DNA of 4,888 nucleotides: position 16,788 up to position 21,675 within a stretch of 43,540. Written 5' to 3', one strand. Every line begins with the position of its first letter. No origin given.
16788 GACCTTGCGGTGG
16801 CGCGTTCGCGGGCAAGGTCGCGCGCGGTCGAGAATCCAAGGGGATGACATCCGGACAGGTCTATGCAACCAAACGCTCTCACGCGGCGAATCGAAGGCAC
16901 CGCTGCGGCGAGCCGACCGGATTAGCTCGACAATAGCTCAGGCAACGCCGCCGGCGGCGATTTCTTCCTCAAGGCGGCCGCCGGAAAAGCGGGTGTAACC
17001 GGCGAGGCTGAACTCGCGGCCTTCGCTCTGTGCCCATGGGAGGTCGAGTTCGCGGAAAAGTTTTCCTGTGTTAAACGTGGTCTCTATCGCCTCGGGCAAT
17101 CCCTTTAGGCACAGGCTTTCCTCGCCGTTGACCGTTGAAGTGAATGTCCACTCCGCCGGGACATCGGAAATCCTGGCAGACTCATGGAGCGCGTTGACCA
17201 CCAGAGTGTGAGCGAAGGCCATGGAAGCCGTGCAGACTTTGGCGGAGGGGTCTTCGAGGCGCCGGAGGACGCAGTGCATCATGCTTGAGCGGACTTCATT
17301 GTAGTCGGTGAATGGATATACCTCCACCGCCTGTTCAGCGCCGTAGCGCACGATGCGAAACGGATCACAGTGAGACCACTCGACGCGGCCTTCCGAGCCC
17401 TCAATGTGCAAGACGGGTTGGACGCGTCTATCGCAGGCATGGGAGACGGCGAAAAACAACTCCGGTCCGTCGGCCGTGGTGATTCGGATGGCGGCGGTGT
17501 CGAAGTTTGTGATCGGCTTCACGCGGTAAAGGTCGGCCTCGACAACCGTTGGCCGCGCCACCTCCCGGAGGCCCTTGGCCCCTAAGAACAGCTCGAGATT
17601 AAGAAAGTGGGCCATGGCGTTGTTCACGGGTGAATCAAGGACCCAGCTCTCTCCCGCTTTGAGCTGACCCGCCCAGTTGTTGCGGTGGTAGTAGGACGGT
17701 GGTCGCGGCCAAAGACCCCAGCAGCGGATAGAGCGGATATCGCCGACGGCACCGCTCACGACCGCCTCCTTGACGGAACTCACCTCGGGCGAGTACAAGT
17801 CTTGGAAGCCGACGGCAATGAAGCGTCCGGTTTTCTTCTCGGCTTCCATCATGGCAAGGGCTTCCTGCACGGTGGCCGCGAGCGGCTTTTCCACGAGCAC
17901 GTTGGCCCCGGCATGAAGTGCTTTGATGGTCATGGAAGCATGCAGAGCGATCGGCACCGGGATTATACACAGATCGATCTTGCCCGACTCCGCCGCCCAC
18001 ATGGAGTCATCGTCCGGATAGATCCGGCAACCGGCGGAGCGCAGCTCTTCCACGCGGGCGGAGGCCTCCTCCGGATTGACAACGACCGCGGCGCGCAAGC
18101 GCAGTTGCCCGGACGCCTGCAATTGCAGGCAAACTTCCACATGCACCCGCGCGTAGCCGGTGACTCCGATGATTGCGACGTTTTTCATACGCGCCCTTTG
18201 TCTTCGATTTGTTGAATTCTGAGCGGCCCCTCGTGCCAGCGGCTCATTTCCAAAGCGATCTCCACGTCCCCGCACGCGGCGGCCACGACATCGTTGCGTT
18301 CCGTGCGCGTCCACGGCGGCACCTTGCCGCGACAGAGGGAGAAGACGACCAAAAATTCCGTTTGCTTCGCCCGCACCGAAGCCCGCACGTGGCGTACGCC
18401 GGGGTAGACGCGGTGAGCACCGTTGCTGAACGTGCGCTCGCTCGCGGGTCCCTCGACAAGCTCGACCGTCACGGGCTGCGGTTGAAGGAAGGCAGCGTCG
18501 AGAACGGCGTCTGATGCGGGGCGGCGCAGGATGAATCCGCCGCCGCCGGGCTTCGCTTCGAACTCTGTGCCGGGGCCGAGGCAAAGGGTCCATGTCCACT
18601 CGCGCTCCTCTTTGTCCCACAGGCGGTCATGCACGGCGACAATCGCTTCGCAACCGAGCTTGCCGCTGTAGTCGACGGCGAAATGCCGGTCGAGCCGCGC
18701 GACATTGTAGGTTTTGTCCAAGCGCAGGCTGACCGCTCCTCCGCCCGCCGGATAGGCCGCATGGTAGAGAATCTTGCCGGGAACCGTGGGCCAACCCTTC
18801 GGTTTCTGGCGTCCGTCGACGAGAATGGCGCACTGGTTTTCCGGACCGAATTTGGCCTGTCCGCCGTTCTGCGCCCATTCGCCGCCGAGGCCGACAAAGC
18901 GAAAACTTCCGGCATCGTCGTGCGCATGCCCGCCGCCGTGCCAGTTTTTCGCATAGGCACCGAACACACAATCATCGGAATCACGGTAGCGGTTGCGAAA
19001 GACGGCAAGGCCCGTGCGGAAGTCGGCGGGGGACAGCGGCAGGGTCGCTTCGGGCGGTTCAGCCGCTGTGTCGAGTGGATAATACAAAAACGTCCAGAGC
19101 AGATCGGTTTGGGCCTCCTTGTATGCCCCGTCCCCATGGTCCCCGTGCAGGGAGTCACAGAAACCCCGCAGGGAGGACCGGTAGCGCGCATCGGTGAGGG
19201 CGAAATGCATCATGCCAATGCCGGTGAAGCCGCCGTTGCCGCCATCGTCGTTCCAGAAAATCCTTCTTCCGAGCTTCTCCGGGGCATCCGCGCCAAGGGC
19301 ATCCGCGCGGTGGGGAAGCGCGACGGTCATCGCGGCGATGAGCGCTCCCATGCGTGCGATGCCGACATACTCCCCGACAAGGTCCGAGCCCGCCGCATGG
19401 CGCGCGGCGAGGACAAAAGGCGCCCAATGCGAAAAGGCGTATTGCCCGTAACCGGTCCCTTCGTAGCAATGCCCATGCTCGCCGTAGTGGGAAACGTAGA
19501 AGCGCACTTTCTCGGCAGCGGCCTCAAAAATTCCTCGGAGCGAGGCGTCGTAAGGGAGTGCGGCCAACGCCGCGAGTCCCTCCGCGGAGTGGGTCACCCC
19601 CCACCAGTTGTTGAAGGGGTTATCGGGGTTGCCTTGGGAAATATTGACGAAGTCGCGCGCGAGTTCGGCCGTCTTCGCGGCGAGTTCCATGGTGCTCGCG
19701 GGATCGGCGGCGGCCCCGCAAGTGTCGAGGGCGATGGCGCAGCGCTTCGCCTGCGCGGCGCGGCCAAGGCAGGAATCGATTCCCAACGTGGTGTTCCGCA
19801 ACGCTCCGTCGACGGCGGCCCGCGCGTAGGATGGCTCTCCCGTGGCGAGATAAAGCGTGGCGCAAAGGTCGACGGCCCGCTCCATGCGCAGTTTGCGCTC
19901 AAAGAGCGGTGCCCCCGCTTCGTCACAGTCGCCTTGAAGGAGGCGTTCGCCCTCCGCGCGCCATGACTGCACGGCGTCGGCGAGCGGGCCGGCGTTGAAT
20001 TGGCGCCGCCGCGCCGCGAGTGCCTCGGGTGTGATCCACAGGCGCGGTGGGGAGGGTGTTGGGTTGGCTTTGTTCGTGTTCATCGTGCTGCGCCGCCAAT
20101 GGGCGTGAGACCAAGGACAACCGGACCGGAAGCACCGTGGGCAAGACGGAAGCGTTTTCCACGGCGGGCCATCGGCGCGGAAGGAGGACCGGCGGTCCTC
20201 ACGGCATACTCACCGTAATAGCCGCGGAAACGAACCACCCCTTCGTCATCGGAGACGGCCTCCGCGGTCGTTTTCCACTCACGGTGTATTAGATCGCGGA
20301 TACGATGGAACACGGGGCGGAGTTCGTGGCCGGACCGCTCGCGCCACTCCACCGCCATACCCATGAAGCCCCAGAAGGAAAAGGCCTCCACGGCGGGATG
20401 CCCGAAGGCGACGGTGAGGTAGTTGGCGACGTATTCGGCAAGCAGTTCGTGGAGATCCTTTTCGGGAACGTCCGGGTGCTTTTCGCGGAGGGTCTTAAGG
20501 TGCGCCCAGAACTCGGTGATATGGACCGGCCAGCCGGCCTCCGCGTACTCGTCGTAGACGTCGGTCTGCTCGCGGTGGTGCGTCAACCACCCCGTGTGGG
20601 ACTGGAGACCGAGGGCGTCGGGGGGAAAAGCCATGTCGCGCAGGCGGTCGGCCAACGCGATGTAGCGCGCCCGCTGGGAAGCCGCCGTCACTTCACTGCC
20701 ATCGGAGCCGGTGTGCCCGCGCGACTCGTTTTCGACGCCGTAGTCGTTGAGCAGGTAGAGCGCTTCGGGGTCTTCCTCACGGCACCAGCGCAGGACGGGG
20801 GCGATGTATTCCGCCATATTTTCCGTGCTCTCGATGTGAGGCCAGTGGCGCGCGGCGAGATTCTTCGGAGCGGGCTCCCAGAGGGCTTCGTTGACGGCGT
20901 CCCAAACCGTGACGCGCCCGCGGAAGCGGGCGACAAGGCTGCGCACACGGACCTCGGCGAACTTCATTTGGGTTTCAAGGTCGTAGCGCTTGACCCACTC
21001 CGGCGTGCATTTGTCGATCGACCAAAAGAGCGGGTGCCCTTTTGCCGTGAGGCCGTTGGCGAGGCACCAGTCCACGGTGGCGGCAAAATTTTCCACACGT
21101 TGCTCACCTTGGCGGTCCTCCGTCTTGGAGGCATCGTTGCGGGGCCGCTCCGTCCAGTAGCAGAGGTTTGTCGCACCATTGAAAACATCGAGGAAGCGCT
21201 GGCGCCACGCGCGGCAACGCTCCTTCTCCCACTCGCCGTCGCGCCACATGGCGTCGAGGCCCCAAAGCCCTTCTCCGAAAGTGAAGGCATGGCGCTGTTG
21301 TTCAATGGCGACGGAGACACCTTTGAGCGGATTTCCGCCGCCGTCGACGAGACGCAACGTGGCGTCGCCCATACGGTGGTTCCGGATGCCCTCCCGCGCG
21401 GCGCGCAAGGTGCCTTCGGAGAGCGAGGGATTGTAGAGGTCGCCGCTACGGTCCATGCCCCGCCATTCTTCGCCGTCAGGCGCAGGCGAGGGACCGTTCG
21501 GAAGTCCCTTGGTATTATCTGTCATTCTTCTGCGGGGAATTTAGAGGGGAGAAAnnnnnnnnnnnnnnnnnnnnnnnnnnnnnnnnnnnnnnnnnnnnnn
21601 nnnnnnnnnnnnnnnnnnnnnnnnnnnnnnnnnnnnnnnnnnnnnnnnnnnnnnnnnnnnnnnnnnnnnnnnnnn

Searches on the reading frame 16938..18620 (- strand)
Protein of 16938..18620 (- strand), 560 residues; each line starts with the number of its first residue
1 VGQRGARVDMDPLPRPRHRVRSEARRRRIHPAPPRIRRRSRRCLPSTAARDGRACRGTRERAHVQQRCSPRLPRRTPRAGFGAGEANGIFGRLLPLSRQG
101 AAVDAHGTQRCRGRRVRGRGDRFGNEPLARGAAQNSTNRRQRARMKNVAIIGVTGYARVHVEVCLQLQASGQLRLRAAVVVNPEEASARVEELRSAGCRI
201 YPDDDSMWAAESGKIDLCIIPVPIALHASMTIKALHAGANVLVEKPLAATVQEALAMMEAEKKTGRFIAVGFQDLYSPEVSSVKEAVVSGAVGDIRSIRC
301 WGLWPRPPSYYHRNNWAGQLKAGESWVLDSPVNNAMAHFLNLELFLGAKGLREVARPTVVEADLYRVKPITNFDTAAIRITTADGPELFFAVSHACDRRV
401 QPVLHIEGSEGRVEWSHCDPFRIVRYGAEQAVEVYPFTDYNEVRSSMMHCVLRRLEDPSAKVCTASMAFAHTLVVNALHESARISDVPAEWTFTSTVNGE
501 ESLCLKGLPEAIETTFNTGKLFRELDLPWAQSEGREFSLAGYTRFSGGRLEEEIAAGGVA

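Call 7: search_protein_families(library=pfam, proteins=[window:16938-18620:-], max_evalue=0.001)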
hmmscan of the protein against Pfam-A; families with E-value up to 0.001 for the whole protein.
window:16938-18620:- (560 aa): 2 families
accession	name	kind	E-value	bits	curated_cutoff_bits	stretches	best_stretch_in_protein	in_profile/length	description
PF01408.29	GFO_IDH_MocA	-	5.5e-19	69.5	24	1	147-272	2-120/120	Oxidoreductase family, NAD-binding Rossmann fold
PF22725.1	GFO_IDH_MocA_C3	-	1e-07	32.4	27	1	282-414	3-124/124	GFO/IDH/MocA C-terminal domain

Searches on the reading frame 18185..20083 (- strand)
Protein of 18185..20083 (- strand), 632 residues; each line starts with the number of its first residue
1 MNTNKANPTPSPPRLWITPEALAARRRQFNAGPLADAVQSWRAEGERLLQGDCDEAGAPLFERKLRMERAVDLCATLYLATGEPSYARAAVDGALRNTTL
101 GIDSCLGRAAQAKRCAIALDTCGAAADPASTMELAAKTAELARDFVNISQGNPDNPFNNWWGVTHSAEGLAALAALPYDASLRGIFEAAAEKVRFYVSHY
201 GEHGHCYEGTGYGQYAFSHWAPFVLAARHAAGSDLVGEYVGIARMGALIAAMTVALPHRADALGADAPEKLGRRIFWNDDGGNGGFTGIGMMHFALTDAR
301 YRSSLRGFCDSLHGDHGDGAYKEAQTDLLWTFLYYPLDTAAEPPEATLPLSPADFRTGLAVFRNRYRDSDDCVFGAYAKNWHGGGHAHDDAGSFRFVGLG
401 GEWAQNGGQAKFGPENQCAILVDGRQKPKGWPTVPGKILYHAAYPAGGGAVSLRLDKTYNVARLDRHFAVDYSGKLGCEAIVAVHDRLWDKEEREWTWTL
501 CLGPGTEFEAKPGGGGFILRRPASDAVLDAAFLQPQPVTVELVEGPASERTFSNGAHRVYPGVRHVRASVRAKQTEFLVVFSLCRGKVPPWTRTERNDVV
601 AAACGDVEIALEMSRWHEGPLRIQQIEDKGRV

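Call 7: search_protein_families(library=pfam, proteins=[window:18185-20083:-], max_evalue=0.001)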
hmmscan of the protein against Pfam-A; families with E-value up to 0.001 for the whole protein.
window:18185-20083:- (632 aa): 0 families

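Call 37: search_protein_families(library=pfam, proteins=[window:18185-20083:-], max_evalue=1)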
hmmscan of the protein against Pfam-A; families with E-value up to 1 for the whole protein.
window:18185-20083:- (632 aa): 2 families
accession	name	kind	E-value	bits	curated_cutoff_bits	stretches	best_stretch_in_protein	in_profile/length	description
PF07940.18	Hepar_II_III_C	-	0.16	11.9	24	0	382-414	35-67/237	Heparinase II/III-like, C-terminal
PF20572.3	DUF6781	-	0.34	11.2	27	1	87-117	67-97/213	Family of unknown function (DUF6781)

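Call 82: search_solved_structures(query=window:18185-20083:-, max_evalue=1)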
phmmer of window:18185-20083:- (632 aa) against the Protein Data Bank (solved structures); distinct sequences matched with E-value up to 1: 2.
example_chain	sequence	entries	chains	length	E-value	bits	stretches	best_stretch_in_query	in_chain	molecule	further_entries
9o3q_A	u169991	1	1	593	0.0081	18.1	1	104-244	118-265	PL35 chondroitinase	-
8khw_A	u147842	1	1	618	0.32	12.8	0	158-412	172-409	DUF4962 domain-containing protein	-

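Call 83: search_protein_families(library=padloc, proteins=[window:18185-20083:-], max_evalue=0.001)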
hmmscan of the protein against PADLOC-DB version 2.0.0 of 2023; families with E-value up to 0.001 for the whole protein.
window:18185-20083:- (632 aa): 0 families

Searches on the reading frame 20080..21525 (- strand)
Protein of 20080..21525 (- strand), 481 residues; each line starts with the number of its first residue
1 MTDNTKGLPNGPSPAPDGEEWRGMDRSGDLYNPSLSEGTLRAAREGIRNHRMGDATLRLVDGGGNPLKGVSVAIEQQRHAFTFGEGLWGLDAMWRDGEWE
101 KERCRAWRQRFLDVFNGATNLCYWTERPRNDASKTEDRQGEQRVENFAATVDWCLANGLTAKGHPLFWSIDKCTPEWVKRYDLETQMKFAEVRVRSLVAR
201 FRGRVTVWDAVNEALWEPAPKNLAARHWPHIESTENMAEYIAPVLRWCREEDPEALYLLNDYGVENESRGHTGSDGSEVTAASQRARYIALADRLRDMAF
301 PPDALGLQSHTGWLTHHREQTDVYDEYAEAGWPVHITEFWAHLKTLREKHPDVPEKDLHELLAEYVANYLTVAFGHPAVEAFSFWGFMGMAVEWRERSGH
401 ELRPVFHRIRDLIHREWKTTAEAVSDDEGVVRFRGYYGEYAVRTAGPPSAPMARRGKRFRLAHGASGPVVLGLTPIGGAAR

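Call 7: search_protein_families(library=pfam, proteins=[window:20080-21525:-], max_evalue=0.001)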
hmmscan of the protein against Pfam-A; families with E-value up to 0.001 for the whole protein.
window:20080-21525:- (481 aa): 1 family
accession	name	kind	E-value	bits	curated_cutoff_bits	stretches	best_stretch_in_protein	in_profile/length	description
PF00331.26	Glyco_hydro_10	-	2.9e-24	86.3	22.1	1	133-396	48-285/311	Glycosyl hydrolase family 10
